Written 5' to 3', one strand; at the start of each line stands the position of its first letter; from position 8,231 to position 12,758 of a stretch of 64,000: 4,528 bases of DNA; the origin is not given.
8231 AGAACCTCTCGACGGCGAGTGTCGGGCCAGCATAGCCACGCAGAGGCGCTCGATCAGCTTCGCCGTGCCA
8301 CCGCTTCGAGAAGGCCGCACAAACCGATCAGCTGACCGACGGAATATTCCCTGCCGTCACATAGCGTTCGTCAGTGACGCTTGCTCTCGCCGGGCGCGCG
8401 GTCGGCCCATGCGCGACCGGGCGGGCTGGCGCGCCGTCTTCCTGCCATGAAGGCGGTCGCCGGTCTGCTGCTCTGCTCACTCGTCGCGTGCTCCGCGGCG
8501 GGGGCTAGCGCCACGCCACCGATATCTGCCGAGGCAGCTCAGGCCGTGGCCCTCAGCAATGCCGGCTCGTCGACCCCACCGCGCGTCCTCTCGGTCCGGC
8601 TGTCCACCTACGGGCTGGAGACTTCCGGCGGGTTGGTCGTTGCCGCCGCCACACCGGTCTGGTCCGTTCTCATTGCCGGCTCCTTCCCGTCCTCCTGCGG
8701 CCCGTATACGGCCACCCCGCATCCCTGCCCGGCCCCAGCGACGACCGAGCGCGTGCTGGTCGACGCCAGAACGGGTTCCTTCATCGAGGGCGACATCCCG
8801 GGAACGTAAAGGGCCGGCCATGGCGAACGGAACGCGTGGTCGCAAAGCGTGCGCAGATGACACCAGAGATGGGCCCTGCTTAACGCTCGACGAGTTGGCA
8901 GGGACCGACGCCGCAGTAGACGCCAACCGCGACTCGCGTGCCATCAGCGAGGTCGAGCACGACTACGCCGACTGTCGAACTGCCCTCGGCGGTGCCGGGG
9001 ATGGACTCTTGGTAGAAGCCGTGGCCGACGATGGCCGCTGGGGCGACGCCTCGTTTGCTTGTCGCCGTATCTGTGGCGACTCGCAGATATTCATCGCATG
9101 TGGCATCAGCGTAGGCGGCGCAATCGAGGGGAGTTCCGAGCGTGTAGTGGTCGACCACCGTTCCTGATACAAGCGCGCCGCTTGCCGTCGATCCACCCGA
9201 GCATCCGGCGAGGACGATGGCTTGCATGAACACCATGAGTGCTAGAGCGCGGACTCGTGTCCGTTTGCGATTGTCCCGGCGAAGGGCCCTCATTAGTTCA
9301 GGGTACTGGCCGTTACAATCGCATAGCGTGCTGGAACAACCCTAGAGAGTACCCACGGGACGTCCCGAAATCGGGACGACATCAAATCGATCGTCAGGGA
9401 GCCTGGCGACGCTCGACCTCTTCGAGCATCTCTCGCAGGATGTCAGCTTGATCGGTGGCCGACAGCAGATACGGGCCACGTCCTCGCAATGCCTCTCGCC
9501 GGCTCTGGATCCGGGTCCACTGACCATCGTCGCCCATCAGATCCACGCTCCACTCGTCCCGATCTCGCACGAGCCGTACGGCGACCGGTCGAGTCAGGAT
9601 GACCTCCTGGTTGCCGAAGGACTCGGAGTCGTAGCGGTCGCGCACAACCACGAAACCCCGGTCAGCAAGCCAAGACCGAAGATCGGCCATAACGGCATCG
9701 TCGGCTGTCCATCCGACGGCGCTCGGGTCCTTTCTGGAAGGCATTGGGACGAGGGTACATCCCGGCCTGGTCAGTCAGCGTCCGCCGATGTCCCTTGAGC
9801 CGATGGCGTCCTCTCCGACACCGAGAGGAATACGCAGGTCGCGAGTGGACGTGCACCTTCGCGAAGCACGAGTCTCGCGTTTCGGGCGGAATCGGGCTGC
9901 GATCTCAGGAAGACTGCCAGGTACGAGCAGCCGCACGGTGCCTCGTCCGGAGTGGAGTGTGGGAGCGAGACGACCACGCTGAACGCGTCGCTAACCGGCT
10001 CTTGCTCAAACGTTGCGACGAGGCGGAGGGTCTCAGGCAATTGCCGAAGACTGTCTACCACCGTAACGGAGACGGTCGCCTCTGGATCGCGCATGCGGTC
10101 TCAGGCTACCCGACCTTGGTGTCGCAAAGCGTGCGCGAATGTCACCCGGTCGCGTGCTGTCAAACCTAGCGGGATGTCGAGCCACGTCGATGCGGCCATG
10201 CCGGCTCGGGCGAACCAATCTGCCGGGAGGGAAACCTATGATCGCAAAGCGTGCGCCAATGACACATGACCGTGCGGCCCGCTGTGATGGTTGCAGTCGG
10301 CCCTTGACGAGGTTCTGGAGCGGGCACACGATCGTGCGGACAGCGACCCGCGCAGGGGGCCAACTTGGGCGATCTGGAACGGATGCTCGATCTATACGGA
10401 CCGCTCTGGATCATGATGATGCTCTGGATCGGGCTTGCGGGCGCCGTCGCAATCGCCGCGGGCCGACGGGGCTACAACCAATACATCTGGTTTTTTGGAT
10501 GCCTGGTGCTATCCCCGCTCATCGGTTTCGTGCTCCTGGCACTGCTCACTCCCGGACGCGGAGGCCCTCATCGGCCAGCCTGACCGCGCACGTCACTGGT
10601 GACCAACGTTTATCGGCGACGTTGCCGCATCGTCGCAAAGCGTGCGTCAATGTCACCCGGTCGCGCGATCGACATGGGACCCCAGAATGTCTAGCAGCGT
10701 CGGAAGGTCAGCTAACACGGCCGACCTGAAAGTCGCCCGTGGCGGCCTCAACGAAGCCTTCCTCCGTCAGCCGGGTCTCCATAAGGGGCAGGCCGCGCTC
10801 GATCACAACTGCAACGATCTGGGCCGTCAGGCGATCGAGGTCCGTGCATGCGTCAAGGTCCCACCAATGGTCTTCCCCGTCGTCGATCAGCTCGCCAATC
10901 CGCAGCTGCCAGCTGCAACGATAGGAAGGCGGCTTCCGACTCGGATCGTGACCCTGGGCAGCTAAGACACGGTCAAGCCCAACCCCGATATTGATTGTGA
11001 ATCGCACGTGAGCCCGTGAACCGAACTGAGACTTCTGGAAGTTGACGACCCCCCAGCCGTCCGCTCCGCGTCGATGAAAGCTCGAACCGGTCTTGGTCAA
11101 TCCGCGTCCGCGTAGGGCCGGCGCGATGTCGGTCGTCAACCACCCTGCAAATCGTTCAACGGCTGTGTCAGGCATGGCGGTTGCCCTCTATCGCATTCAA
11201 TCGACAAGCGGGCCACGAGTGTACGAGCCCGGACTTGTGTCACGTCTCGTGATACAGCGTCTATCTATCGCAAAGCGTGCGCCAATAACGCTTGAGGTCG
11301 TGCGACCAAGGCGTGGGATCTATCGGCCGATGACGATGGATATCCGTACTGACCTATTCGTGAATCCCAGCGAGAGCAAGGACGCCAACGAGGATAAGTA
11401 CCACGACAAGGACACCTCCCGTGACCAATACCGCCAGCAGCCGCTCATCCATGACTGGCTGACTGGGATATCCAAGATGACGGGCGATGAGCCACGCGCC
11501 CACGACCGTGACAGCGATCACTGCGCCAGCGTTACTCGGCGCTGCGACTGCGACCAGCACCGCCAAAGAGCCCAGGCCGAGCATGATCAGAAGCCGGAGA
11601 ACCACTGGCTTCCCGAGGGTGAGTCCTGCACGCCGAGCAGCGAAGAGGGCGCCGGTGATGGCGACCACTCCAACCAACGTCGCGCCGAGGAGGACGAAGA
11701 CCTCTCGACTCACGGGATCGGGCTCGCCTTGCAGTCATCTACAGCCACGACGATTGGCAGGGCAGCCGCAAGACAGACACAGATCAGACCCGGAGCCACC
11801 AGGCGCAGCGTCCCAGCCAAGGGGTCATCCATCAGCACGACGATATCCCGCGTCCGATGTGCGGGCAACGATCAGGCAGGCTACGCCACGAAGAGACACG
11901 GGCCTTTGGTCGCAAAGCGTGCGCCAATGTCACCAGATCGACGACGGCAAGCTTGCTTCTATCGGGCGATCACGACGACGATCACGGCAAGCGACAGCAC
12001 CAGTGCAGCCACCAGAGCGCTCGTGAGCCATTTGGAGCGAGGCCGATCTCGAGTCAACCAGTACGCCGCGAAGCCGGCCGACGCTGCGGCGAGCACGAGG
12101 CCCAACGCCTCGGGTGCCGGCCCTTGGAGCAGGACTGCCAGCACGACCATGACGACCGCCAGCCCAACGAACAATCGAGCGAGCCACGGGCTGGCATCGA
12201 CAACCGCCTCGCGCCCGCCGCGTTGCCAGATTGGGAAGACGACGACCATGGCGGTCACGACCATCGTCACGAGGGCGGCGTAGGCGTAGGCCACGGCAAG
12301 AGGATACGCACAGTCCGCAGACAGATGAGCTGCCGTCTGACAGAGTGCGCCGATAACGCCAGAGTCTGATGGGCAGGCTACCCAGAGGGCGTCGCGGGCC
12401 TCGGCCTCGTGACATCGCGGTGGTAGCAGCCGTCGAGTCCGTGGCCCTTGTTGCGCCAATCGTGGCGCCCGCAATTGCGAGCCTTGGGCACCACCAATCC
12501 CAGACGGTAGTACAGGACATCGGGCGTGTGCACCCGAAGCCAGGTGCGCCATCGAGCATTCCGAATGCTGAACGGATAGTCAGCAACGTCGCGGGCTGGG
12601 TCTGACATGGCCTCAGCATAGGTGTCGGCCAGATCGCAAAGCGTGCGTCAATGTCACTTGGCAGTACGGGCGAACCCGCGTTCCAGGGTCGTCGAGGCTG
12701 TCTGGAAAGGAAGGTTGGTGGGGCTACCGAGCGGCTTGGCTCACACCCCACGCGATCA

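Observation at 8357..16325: Plus-strand modules are bracketed by the same element, so it is not simply a promoter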

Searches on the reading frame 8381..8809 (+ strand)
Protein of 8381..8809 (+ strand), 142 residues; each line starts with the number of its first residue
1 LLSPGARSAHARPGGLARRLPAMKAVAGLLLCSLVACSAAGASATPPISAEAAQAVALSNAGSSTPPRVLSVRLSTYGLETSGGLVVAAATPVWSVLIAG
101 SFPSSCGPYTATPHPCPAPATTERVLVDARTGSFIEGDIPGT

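Call 28: search_protein_families(library=pfam, proteins=[window:8381-8809:+], max_evalue=0.01)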
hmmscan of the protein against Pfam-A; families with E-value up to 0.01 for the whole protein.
window:8381-8809:+ (142 aa): 0 families

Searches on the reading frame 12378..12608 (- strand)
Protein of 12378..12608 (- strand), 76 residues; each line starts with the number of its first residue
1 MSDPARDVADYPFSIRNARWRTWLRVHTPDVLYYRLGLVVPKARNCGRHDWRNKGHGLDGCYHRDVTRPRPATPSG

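Call 28: search_protein_families(library=pfam, proteins=[window:12378-12608:-], max_evalue=0.01)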
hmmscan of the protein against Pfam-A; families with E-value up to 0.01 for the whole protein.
window:12378-12608:- (76 aa): 0 families

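Call 69: find_homologous_proteins(query=window:12378-12608:-, max_evalue=0.001)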
Query window:12378-12608:- (76 aa): 19 proteins with E <= 0.001 among 19 candidates.
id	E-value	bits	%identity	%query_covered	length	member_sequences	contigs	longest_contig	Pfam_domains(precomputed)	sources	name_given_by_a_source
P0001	6.4e-41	156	86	100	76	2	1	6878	-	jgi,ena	-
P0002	4.1e-31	125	75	93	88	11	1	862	-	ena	-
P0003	1.3e-30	123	72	93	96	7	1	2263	-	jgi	jgi:hypothetical protein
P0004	2.0e-30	122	79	87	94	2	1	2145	-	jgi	jgi:hypothetical protein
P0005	2.2e-30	122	72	93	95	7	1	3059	-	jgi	jgi:hypothetical protein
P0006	7.7e-30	121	72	89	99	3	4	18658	-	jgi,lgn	-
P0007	6.1e-29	118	70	93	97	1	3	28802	-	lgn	-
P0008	1.2e-28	117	73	87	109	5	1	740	-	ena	-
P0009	1.6e-28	116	71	87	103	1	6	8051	-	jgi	jgi:hypothetical protein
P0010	4.3e-28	115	72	86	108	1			-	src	-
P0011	7.0e-27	111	66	93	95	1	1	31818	-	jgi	jgi:hypothetical protein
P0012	1.9e-26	110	71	87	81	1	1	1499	-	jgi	jgi:hypothetical protein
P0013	2.1e-26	110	66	93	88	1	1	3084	-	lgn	-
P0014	3.9e-26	109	72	86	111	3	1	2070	-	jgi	jgi:hypothetical protein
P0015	4.8e-26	108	64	95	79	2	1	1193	-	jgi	-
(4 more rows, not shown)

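Call 70: find_encoding_contigs(protein=P0011, flank=10000, max_places=3)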
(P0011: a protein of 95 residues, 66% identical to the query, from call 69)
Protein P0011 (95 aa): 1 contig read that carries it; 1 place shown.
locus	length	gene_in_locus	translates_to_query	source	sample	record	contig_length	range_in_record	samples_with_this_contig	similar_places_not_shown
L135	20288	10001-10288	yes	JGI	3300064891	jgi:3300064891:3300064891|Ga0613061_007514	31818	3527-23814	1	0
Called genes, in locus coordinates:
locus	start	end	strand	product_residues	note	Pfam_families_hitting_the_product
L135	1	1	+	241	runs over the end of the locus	-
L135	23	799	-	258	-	PF01209:Ubie_methyltran, PF03141:Methyltransf_29, PF13489:Methyltransf_23, PF01728:FtsJ (weak), PF13847:Methyltransf_31, PF08241:Methyltransf_11, PF08242:Methyltransf_12, PF13649:Methyltransf_25, +1 more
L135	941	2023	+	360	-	PF17396:DUF1611_N, PF07755:DUF1611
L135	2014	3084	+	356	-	PF02746:MR_MLE_N, PF13378:MR_MLE_C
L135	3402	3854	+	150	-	-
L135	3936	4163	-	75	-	-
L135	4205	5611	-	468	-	PF01555:N6_N4_Mtase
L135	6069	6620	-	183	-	PF00085:Thioredoxin, PF13098:Thioredoxin_2 (weak), PF13905:Thioredoxin_8 (faint)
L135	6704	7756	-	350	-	PF18914:DUF5666 (faint)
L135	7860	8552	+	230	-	PF00535:Glycos_transf_2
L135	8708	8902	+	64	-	PF12728:HTH_17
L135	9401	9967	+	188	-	-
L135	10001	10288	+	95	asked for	-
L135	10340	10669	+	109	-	-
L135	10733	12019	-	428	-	PF00202:Aminotran_3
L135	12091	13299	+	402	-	PF02771:Acyl-CoA_dh_N, PF02770:Acyl-CoA_dh_M, PF00441:Acyl-CoA_dh_1, PF08028:Acyl-CoA_dh_2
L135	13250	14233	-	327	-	PF00892:EamA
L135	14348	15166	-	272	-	PF01035:DNA_binding_1, PF02805:Ada_Zn_binding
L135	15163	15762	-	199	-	PF04542:Sigma70_r2, PF08281:Sigma70_r4_2, PF04545:Sigma70_r4 (weak), PF13384:HTH_23 (faint)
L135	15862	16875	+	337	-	PF05175:MTS (weak), PF13489:Methyltransf_23, PF01209:Ubie_methyltran, PF02390:Methyltransf_4 (weak), PF08241:Methyltransf_11, PF08242:Methyltransf_12, PF13649:Methyltransf_25, PF13847:Methyltransf_31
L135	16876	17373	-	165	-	PF13473:Cupredoxin_1, PF00127:Copper-bind (weak)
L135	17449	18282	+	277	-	PF00583:Acetyltransf_1, PF08445:FR47 (weak)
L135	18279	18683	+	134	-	-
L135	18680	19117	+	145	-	PF00583:Acetyltransf_1, PF13673:Acetyltransf_10, PF13508:Acetyltransf_7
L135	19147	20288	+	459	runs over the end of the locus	PF06293:Kdo, PF13224:DUF4032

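Call 71: find_encoding_contigs(protein=P0007, flank=10000, max_places=3)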
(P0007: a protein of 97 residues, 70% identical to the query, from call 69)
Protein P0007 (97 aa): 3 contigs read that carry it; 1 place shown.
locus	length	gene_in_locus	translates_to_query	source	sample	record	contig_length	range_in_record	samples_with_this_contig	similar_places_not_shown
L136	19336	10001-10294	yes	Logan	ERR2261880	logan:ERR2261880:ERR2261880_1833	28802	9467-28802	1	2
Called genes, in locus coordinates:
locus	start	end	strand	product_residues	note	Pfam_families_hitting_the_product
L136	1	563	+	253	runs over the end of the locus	PF02353:CMAS (weak), PF13489:Methyltransf_23, PF01209:Ubie_methyltran (weak), PF05175:MTS (weak), PF13847:Methyltransf_31, PF08241:Methyltransf_11, PF08242:Methyltransf_12, PF13649:Methyltransf_25, +1 more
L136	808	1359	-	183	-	PF00753:Lactamase_B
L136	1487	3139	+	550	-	PF07969:Amidohydro_3, PF01979:Amidohydro_1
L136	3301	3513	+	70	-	-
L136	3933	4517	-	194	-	PF12804:NTP_transf_3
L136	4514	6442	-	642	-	PF00009:GTP_EFTU, PF01926:MMR_HSR1 (weak), PF25461:Beta-barrel_SelB (faint), PF09107:WHD_3rd_SelB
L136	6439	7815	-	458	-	PF03841:SelA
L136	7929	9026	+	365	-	PF00586:AIRS, PF02769:AIRS_C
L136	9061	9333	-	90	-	PF26541:MafI2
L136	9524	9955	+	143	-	PF07366:SnoaL, PF12680:SnoaL_2, PF14534:DUF4440 (weak)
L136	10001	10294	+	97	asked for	-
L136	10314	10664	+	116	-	PF14300:DMP19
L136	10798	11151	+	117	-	PF00903:Glyoxalase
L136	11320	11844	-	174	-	PF20461:DUF6714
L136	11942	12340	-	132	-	-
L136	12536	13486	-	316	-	PF03405:FA_desaturase_2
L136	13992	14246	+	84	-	PF00384:Molybdopterin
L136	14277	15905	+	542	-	PF00384:Molybdopterin, PF01568:Molydop_binding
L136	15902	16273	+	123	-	PF07366:SnoaL, PF12680:SnoaL_2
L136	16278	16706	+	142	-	PF00903:Glyoxalase, PF18029:Glyoxalase_6 (weak)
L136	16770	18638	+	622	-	PF01257:2Fe-2S_thioredx, PF01512:Complex1_51K, PF10531:SLBB, PF22461:SLBB_2 (weak), PF10589:NADH_4Fe-4S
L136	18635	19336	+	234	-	?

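Call 72: find_encoding_contigs(protein=P0006, flank=10000, max_places=4)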
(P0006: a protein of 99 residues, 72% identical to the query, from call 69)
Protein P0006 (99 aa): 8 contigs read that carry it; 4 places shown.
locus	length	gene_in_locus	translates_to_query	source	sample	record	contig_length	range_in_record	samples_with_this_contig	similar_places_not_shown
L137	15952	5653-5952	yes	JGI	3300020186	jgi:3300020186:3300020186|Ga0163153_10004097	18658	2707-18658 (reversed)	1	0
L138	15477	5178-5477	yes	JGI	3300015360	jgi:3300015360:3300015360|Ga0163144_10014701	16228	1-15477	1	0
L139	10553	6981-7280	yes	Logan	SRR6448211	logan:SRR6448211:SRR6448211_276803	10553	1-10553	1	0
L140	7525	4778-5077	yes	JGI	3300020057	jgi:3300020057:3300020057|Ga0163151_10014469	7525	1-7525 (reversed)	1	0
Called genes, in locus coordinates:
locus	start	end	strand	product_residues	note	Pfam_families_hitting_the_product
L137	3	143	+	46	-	?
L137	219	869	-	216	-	PF08808:RES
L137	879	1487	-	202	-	-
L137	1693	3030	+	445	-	PF02661:Fic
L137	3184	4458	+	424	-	PF13173:AAA_14, PF13635:DUF4143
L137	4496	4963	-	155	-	-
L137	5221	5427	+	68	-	-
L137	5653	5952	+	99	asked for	-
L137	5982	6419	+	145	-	-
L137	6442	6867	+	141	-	-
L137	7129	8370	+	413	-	PF01717:Meth_synt_2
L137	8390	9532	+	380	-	PF01699:Na_Ca_ex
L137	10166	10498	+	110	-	PF08734:GYD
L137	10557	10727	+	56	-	-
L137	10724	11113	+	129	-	-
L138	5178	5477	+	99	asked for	-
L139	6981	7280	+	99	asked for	-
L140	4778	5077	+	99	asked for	-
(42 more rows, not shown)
